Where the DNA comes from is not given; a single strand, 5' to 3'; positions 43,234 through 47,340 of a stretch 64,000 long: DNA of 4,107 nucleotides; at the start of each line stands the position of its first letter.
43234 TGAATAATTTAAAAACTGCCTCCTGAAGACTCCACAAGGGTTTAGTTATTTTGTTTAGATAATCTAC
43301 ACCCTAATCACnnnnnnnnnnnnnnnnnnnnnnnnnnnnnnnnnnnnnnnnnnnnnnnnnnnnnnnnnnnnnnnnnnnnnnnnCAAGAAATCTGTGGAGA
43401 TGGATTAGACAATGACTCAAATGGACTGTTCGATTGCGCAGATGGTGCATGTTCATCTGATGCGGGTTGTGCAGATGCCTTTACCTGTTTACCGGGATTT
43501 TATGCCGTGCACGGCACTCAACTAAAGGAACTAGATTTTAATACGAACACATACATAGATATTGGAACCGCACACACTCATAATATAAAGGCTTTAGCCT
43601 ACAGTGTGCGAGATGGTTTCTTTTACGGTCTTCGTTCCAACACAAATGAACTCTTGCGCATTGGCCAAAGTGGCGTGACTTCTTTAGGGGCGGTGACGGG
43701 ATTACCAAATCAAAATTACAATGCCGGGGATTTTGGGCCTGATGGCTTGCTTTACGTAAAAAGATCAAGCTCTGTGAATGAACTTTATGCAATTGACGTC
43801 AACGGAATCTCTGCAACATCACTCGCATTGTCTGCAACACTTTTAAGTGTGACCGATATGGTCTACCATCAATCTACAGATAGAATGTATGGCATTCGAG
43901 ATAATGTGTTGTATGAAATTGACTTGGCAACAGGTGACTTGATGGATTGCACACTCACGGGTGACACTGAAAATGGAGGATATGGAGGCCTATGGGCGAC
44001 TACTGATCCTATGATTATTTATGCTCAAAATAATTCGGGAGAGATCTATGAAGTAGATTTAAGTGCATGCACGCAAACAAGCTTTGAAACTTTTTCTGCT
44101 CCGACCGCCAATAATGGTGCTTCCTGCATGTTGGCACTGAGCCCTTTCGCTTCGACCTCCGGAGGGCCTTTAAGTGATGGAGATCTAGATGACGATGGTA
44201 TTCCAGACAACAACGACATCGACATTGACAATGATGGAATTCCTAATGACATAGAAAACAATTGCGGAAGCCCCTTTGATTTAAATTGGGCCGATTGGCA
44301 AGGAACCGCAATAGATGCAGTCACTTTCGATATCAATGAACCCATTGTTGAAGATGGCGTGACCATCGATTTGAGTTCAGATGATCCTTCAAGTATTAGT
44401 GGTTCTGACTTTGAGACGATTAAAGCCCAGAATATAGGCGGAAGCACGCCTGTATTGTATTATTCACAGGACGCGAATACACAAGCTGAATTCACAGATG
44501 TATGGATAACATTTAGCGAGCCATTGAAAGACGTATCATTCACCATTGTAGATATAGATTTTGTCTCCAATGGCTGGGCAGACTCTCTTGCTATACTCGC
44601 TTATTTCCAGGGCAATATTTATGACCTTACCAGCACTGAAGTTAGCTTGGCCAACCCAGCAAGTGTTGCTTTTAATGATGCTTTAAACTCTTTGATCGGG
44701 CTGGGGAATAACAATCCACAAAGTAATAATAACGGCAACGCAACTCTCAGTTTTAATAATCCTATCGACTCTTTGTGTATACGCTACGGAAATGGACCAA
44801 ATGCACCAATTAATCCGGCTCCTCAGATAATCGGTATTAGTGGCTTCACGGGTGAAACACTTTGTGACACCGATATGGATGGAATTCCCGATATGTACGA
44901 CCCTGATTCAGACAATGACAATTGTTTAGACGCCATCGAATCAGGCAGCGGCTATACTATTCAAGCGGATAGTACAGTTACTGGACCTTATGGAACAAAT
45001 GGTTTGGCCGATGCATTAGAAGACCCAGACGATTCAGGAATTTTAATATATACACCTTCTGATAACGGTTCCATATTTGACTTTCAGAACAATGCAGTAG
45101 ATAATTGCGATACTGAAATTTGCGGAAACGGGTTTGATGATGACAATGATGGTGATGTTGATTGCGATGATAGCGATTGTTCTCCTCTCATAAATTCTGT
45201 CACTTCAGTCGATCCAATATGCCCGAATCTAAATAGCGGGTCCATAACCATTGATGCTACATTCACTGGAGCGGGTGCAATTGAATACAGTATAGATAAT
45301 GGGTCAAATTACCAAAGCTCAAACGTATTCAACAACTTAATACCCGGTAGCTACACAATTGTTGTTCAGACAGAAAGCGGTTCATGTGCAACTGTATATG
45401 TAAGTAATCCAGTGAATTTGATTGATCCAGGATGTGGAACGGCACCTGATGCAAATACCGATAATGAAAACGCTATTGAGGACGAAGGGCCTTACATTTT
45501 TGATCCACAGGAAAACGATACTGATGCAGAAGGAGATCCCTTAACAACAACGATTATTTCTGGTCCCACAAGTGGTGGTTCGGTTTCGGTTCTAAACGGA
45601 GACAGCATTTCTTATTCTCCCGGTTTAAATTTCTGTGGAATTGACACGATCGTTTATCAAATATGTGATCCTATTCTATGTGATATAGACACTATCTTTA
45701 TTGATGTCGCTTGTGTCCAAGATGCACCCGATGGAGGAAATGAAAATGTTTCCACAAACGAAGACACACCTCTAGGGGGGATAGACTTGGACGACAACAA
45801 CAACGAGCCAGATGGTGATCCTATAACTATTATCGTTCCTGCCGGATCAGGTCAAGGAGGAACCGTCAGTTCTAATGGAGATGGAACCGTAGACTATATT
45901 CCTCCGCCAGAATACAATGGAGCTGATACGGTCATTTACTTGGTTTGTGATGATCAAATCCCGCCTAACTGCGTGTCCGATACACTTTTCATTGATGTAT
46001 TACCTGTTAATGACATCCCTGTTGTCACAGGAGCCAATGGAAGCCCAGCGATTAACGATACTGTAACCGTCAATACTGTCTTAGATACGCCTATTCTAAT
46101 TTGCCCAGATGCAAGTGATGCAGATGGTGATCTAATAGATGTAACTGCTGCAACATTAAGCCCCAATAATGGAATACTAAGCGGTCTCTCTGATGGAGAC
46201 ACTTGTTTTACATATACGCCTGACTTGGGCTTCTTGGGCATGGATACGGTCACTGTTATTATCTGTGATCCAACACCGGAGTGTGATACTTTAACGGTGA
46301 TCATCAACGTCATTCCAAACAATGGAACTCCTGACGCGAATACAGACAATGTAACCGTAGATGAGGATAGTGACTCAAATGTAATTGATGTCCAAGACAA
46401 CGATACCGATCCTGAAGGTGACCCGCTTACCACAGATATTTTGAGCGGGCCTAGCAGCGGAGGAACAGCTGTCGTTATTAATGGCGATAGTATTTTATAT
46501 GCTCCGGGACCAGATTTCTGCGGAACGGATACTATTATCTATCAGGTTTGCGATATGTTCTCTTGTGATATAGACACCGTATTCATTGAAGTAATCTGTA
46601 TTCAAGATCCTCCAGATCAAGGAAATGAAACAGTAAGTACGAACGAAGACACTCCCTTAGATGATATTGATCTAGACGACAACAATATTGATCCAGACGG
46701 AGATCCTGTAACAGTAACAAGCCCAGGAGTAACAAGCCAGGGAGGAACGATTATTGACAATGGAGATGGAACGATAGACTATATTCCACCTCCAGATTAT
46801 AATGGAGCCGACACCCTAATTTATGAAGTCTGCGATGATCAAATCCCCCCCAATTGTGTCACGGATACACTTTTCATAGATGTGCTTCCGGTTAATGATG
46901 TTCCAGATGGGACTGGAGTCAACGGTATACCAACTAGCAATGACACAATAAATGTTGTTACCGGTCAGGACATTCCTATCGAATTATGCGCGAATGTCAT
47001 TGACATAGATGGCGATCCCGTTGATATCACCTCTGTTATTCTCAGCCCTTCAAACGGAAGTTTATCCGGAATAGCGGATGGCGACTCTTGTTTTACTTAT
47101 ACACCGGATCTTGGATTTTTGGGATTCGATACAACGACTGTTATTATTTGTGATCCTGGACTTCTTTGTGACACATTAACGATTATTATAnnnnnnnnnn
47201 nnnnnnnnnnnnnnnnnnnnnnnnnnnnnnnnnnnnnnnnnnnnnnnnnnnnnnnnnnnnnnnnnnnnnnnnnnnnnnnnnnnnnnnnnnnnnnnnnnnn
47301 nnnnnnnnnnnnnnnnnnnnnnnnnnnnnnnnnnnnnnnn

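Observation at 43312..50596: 2095-aa chimeric adhesin with cognate PorP/SprF forming a terminator-bounded two-gene T9SS cargo unit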

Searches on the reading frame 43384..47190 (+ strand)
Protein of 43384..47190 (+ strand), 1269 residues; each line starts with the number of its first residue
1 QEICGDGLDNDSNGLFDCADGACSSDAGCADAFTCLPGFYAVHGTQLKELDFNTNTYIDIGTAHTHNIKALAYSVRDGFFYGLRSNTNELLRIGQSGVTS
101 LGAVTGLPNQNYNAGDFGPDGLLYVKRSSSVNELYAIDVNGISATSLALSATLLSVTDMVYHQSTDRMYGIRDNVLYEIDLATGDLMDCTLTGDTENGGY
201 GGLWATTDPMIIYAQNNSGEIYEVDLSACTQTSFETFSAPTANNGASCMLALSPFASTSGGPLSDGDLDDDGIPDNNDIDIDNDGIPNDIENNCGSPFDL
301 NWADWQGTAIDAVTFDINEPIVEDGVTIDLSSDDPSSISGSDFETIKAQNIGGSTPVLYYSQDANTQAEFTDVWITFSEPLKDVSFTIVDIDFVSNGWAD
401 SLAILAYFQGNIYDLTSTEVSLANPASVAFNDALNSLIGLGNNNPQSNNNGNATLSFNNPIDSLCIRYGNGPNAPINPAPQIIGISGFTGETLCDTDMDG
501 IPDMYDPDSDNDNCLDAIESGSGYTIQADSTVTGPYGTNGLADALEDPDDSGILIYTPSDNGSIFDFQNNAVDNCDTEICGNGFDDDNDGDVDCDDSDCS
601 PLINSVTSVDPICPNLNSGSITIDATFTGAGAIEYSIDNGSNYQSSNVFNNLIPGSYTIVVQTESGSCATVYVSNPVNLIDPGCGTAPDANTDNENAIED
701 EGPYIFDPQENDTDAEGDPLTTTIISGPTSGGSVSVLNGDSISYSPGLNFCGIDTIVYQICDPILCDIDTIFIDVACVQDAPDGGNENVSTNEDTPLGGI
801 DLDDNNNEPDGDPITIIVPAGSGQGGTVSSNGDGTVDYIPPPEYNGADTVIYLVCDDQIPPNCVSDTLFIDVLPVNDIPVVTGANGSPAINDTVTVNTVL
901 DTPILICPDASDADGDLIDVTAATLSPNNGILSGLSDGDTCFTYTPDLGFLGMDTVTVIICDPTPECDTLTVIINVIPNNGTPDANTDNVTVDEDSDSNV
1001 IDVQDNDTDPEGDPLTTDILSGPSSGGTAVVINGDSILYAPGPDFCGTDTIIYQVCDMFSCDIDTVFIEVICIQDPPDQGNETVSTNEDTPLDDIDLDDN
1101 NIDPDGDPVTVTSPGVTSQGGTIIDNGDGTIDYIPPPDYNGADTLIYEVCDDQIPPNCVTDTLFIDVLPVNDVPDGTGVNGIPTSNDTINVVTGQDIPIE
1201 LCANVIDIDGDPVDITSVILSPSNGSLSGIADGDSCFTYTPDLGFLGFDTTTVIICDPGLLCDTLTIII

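Call 56: search_solved_structures(query=window:43384-47190:+, max_evalue=0.01)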
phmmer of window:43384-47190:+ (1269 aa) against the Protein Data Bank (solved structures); distinct sequences matched with E-value up to 0.01: 0.

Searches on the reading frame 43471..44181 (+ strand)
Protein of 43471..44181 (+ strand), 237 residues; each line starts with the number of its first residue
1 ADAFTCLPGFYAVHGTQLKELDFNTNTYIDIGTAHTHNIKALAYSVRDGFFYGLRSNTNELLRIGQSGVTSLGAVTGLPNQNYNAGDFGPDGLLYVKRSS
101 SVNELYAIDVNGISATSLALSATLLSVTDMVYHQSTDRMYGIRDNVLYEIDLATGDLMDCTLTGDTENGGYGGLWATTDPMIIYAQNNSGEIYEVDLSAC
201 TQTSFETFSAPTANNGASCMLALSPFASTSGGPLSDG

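Call 44: predict_structure(alignment_id=A2)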
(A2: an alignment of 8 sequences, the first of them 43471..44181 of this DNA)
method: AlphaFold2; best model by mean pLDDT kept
length: 237 residues; sequences in the alignment: 8
mean_pLDDT: 82.8   pTM: 0.83
mean pLDDT of the five models: 82.8, 82.1, 81.8, 81.0, 80.3
residues with pLDDT >= 90: 89; 70-90: 114; 50-70: 19; < 50: 15
segments of 3 or more residues with pLDDT < 50: 222-225, 227-237
pLDDT, mean of each block of 10 residues (from residue 1): 75 82 79 87 88 93 93 96 88 90 91 95 82 90 90 92 77 82 86 91 82 64 45 33
secondary structure, 60 per line:
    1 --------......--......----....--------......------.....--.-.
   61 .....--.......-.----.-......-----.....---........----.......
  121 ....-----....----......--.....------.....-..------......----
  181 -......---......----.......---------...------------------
elements in order: E9-14 E17-22 E27-30 E39-44 E51-55 E60-65 E68-74 E83-88 E94-98 E102-109 E114-124 E130-133 E138-143 E146-150 E157-161 E171-176 E182-187 E191-196 E201-207 E217-219

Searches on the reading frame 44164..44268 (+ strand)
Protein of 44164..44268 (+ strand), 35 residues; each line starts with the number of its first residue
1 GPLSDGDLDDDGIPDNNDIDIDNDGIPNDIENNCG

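Call 57: search_protein_families(library=pfam, proteins=[window:44164-44268:+], max_evalue=1)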
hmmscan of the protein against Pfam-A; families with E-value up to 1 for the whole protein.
seq(35 aa): 3 families
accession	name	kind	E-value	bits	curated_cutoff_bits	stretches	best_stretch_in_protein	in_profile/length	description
PF18884.5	TSP3_bac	-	0.017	15.4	25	1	20-35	1-16/22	Bacterial TSP3 repeat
PF02412.23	TSP_3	-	0.049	13.8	25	1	18-32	13-27/36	Thrombospondin type 3 repeat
PF03495.19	Binary_toxB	-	0.18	12.4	25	1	20-33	2-15/78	Clostridial binary toxin B/anthrax toxin PA Ca-binding domain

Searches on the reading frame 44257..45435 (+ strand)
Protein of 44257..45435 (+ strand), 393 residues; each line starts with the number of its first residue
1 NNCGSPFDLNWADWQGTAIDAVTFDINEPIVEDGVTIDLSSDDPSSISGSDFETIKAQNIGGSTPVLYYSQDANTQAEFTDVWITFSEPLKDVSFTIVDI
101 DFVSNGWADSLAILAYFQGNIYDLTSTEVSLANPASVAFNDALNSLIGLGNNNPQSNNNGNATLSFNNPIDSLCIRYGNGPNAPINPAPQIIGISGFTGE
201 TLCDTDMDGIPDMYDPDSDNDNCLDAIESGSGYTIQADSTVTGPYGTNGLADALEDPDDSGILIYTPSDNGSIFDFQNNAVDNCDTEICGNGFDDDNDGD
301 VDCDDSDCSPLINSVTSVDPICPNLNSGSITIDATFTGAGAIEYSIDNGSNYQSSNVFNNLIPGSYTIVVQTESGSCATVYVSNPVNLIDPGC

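Call 85: find_related_loci(query=window:44257-45435:+, collection=metagenome_contigs, flank=8000)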
Query window:44257-45435:+ (393 aa) in metagenome_contigs; peptide patterns used: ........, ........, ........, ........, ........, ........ (x = any residue, [..] = any of these).
164 stretches matched a pattern; 29 encode a relative of the query (tblastn E <= 1e-3); 29 distinct loci.
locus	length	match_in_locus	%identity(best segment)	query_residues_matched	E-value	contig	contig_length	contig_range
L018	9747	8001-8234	48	312-391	6e-14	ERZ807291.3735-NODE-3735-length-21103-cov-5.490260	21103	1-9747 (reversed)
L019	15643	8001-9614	47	280-383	6e-14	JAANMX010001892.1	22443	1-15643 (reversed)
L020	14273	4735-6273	44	269-391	4e-13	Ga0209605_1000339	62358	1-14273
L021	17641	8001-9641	53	310-392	5e-13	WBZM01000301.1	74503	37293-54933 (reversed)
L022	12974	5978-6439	48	304-376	5e-13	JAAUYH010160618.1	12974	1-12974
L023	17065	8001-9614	52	280-383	4e-14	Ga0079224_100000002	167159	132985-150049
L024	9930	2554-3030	48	304-380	1e-12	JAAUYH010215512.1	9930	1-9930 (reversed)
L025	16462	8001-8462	49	304-376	2e-12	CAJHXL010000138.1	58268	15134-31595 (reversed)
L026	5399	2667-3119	47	307-376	2e-12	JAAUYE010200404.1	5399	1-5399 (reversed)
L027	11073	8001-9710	49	311-392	1e-11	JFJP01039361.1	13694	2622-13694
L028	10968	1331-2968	40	294-391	2e-11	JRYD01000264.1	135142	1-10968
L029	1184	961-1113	61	328-377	2e-11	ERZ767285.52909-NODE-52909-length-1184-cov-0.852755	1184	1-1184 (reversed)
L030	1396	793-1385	45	309-383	2e-8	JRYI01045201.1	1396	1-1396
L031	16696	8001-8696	41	322-392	3e-7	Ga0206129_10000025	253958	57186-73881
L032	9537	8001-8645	36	309-389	4e-7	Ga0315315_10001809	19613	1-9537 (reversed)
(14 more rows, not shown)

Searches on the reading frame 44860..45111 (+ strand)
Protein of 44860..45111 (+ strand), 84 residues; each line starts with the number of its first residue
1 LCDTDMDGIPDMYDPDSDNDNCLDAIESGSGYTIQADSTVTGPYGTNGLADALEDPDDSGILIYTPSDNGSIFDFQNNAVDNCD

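Call 57: search_protein_families(library=pfam, proteins=[window:44860-45111:+], max_evalue=1)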
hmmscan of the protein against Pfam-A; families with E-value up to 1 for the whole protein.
seq(84 aa): 1 family
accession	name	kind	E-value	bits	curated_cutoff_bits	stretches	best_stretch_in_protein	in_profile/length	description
PF03495.19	Binary_toxB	-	0.29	11.8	25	0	15-43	1-26/78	Clostridial binary toxin B/anthrax toxin PA Ca-binding domain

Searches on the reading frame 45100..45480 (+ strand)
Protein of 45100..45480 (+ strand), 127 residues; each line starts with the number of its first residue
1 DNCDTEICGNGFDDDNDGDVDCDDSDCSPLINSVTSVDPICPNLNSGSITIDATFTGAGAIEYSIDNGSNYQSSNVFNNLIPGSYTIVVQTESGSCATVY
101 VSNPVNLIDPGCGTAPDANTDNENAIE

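Call 9: search_protein_families(library=pfam, proteins=[window:45100-45480:+], max_evalue=10)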
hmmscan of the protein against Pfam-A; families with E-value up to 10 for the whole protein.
window:45100-45480:+ (127 aa): 3 families
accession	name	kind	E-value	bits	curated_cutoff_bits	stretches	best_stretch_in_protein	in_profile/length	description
PF13573.12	SprB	-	0.00026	21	28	1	34-70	2-37/37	SprB repeat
PF07495.19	Y_Y_Y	-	0.0067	16.7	26.6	1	70-100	28-55/65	Y_Y_Y domain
PF23623.1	GBD_IRG7_N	-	0.024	15.2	27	1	69-97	58-88/95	IRG7 N-terminal galactose binding domain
